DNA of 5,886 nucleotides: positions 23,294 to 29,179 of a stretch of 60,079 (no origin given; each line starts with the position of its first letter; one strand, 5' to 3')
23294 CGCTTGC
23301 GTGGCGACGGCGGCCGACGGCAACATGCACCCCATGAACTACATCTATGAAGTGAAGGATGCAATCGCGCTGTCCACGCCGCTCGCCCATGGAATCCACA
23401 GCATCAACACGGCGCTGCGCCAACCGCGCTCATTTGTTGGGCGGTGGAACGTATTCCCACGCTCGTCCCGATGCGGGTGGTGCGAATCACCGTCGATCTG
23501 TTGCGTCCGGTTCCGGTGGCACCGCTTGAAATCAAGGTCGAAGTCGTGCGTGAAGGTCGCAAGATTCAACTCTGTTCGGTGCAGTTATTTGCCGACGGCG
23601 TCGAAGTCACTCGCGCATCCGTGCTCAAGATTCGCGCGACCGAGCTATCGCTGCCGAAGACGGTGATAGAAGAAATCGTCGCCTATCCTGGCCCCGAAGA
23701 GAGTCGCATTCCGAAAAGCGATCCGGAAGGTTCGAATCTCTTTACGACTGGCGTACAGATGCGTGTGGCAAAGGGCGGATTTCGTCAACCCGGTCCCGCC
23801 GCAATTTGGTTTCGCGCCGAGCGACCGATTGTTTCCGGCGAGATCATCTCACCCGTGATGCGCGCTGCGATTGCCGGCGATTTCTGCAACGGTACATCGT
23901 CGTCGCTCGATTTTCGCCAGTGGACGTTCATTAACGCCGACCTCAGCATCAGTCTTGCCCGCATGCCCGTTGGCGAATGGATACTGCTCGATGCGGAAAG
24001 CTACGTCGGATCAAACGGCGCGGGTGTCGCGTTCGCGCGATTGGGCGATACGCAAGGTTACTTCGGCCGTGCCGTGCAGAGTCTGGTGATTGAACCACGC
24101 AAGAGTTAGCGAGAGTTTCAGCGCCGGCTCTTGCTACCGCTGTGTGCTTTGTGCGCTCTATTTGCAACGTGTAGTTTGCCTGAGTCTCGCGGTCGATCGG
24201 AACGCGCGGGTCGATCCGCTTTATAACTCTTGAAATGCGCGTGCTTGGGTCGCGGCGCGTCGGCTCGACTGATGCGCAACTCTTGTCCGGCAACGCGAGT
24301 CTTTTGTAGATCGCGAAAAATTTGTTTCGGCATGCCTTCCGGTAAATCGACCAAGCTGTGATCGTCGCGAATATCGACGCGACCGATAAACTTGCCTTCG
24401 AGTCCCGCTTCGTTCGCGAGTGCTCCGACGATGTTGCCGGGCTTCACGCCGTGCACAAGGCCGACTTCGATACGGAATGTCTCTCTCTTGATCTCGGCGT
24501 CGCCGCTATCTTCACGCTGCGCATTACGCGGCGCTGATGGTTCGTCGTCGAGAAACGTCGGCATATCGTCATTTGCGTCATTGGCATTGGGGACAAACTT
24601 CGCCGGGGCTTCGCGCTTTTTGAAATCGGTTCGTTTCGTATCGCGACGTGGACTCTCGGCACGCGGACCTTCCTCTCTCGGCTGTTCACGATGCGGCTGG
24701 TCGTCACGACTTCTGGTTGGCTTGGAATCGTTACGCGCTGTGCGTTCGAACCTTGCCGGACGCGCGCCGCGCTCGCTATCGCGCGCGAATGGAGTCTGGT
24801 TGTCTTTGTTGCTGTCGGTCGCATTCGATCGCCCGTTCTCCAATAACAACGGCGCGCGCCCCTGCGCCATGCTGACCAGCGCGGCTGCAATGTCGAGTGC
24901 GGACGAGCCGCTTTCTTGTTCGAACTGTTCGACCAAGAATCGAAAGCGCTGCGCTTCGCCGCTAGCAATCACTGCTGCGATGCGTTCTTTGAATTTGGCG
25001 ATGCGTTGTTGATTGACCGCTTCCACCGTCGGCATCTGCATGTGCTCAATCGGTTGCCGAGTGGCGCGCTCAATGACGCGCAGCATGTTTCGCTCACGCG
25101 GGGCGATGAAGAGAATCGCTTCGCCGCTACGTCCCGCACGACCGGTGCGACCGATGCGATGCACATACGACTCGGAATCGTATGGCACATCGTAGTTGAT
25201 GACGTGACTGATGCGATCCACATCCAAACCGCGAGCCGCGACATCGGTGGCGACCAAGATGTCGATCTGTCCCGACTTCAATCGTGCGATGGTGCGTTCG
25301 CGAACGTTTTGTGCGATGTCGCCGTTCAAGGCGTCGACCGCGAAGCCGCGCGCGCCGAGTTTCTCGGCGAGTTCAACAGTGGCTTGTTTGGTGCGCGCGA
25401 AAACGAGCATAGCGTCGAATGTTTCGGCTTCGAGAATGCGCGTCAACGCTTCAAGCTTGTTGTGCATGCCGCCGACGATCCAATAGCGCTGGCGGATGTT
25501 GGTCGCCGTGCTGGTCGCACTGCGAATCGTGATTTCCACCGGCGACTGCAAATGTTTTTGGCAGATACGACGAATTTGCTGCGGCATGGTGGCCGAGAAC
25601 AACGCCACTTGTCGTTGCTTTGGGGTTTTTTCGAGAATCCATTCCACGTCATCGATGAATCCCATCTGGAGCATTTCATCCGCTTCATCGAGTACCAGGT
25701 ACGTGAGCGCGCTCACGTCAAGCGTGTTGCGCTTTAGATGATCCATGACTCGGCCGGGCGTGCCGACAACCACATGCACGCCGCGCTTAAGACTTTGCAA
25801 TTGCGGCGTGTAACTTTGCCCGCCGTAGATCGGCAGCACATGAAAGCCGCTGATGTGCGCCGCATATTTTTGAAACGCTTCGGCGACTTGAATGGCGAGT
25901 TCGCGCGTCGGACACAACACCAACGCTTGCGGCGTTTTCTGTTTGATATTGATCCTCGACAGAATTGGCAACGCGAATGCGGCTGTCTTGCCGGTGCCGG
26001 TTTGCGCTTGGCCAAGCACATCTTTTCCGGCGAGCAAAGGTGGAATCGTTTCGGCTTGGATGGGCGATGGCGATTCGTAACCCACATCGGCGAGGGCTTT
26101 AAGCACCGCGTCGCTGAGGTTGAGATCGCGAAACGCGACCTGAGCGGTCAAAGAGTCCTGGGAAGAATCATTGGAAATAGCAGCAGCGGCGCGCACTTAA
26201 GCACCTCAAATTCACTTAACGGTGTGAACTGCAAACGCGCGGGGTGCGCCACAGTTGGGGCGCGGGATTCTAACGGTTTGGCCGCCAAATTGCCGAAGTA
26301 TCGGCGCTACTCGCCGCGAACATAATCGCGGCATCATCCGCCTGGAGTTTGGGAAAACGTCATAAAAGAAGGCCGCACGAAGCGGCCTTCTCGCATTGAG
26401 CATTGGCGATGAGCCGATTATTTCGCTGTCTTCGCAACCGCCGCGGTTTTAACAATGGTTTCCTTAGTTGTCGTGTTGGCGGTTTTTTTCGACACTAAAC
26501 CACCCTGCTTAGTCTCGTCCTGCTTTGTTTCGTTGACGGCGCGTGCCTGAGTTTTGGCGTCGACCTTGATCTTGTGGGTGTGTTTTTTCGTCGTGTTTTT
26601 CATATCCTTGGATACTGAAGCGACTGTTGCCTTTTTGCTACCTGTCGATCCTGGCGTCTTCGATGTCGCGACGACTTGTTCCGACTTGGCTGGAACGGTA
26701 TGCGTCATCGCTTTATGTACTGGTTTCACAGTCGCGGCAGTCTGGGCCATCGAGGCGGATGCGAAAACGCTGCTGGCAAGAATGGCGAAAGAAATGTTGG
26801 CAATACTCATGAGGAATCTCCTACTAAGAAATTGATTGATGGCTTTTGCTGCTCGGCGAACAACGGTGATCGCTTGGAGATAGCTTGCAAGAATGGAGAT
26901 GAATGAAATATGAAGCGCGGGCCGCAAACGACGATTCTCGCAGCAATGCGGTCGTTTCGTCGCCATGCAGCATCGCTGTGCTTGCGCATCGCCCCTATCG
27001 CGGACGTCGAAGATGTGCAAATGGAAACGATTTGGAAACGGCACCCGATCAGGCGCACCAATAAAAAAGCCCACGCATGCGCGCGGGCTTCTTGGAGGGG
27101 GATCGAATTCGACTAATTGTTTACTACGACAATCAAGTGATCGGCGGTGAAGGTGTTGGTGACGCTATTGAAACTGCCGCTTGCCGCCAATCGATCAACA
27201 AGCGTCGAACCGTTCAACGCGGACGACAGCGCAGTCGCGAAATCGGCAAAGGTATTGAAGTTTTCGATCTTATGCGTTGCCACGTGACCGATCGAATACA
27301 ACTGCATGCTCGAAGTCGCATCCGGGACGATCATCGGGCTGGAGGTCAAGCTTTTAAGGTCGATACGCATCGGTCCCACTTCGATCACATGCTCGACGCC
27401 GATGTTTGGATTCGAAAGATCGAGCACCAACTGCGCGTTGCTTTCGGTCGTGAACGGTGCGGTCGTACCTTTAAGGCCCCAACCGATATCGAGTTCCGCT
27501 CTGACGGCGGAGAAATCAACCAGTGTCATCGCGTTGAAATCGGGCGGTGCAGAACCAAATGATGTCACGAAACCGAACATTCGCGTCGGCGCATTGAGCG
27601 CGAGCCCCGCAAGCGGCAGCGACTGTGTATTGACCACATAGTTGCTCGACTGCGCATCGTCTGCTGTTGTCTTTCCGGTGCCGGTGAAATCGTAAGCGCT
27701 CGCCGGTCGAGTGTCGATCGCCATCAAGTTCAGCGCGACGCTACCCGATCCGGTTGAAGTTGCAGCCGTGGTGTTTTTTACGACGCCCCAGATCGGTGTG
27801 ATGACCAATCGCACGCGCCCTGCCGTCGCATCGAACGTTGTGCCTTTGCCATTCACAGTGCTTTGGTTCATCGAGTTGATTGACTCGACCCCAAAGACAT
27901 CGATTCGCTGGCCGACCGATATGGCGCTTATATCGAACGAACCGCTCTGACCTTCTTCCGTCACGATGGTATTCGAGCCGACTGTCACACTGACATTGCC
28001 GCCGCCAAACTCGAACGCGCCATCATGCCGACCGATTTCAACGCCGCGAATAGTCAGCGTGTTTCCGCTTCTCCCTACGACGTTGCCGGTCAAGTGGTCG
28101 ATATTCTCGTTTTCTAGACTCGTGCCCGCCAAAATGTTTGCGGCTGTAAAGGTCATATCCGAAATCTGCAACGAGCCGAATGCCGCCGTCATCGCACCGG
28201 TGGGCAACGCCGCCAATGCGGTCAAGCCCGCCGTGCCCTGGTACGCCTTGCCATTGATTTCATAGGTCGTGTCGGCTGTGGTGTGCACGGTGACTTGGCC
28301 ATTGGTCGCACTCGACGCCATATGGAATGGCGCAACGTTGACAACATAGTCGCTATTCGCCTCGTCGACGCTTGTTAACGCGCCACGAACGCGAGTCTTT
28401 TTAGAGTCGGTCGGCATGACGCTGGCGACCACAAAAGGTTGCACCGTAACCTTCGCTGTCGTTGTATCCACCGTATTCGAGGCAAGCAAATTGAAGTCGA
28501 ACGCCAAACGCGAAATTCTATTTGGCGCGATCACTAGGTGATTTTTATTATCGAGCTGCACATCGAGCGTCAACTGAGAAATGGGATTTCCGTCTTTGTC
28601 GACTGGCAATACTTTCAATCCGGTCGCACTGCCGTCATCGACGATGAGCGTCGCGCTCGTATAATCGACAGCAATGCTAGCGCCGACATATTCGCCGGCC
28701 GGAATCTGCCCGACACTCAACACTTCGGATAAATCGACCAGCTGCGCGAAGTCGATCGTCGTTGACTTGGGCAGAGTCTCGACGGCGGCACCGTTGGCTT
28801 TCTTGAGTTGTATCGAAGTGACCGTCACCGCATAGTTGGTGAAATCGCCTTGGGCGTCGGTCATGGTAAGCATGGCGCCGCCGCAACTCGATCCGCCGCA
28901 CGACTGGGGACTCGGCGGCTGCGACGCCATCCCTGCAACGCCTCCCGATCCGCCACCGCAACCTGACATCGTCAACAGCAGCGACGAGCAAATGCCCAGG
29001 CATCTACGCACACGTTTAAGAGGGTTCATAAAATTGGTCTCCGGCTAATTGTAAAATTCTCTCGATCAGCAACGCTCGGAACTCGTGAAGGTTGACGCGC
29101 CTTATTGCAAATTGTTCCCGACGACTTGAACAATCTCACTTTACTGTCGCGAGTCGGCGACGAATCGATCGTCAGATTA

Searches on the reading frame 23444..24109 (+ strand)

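Call 66: search_protein_families(library=pfam, proteins=[window:23444-24109:+], max_evalue=0.0001)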
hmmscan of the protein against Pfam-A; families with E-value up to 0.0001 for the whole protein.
window:23444-24109:+ (221 aa): 2 families
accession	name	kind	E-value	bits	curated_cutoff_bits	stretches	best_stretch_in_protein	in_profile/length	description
PF20789.3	4HBT_3C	-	5.5e-19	69.2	24.1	1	93-216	10-140/140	Acyl-CoA thioesterase C-terminal domain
PF13622.12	4HBT_3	-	3.5e-12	46.8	24.3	1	9-60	29-80/83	Acyl-CoA thioesterase N-terminal domain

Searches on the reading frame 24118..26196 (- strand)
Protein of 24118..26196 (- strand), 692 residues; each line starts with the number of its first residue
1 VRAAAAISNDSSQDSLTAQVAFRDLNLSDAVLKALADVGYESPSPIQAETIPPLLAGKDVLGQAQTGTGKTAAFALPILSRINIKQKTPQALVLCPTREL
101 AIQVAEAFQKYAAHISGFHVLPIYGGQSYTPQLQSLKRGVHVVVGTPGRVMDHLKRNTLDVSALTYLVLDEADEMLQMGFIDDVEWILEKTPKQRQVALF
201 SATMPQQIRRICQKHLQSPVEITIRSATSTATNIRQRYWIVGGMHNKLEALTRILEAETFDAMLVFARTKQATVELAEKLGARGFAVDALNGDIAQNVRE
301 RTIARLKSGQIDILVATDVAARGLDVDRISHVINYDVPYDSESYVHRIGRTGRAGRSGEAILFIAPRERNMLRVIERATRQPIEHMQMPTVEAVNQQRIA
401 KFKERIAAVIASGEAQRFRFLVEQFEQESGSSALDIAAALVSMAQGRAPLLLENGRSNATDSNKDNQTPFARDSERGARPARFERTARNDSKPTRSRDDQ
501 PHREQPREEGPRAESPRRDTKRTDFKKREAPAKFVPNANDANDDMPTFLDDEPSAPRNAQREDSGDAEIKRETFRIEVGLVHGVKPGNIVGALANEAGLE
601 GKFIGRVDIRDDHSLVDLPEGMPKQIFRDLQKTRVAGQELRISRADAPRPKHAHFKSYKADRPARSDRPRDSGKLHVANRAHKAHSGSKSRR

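Call 66: search_protein_families(library=pfam, proteins=[window:24118-26196:-], max_evalue=0.0001)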
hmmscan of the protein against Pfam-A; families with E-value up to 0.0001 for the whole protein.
window:24118-26196:- (692 aa): 5 families
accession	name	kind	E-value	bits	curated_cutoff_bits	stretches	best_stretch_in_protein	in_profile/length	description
PF00270.35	DEAD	-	1.1e-53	181.9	26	1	44-210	1-166/167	DEAD/DEAH box helicase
PF00271.37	Helicase_C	-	1.3e-32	112.7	23.5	1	247-355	2-110/110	Helicase conserved C-terminal domain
PF03880.21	DbpA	-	1.2e-23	83.3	25.6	1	573-643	1-71/72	DbpA RNA binding domain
PF25399.1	DeaD_dimer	-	7.9e-21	74.3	23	1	389-453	1-65/67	RNA helicase DeaD dimerization domain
PF04851.21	ResIII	-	5.9e-08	33.2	22.5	1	59-204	25-162/164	Type III restriction enzyme, res subunit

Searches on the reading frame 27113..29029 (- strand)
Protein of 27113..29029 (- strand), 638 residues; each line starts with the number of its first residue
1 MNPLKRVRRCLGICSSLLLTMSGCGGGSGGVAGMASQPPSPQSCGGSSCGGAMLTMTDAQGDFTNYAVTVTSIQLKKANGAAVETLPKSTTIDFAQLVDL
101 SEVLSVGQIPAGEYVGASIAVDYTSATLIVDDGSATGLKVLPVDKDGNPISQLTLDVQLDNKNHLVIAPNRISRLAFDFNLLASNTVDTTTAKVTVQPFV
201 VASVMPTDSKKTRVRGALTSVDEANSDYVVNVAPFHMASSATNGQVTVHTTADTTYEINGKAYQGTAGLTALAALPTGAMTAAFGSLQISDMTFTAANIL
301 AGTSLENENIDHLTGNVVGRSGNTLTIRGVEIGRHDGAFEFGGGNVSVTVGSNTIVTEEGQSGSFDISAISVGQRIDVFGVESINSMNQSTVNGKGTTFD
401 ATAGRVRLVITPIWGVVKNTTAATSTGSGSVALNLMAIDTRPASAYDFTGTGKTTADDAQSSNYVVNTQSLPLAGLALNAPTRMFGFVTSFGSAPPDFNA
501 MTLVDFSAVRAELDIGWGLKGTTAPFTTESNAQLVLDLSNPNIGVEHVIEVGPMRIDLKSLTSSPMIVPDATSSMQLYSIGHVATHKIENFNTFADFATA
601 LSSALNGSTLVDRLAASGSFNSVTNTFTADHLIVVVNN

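Call 67: search_protein_families(library=pfam, proteins=[window:27113-29029:-], max_evalue=0.0001)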
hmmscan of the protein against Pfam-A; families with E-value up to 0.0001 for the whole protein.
window:27113-29029:- (638 aa): 1 family
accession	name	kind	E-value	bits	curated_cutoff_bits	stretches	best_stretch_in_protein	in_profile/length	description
PF14321.11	DUF4382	-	4.3e-09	37.1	25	1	54-190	6-128/136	Domain of unknown function (DUF4382)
